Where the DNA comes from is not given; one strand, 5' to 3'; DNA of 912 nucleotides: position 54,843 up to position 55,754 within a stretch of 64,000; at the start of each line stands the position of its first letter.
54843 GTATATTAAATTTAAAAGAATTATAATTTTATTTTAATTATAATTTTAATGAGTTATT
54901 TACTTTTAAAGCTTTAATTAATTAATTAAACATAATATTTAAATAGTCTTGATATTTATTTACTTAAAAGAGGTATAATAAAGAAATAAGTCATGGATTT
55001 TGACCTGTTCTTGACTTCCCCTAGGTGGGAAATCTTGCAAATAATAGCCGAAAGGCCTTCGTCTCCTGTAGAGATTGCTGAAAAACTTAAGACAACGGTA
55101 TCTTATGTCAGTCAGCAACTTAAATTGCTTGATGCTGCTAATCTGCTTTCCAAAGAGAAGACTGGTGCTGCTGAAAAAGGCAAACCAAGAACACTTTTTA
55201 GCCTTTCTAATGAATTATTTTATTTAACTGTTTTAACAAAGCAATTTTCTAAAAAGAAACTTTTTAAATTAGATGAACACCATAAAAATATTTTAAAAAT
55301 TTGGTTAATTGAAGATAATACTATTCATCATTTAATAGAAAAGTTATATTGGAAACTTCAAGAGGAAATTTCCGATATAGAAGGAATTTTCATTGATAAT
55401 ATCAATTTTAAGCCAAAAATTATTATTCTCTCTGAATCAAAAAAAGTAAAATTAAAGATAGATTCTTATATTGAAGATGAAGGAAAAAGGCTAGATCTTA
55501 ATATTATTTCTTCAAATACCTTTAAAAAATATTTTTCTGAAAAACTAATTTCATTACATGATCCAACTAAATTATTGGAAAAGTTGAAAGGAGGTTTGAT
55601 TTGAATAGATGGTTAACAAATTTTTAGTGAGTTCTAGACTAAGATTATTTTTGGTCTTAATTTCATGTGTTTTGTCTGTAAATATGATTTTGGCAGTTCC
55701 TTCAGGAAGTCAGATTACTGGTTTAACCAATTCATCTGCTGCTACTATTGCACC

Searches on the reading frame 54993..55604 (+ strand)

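Call 30: search_protein_families(library=pfam, proteins=[window:54993-55604:+], max_evalue=0.05)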
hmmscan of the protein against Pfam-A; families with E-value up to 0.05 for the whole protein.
window:54993-55604:+ (203 aa): 8 families
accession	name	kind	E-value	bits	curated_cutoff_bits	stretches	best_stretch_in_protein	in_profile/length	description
PF25212.1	HVO_A0114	-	3.7e-07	30.3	27.6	1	5-61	18-75/84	HVO_A0114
PF01022.26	HTH_5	-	3.5e-06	27.2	22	1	11-54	4-47/47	Bacterial regulatory protein, arsR family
PF12802.13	MarR_2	-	8.2e-06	26.3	27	1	7-58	3-56/61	MarR family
PF01047.28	MarR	-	0.00019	21.7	24.6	1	7-56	1-51/59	MarR family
PF12840.13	HTH_20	-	0.0019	18.5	27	1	13-52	8-48/51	Helix-turn-helix domain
PF13601.12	HTH_34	-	0.0067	17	27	1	20-72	12-62/80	Winged helix DNA-binding domain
PF13463.12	HTH_27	-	0.013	16.2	22.2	1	7-72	1-65/68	Winged helix DNA-binding domain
PF08100.18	Dimerisation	-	0.022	15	25.6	1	14-58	30-76/93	O-methyltransferase dimerisation domain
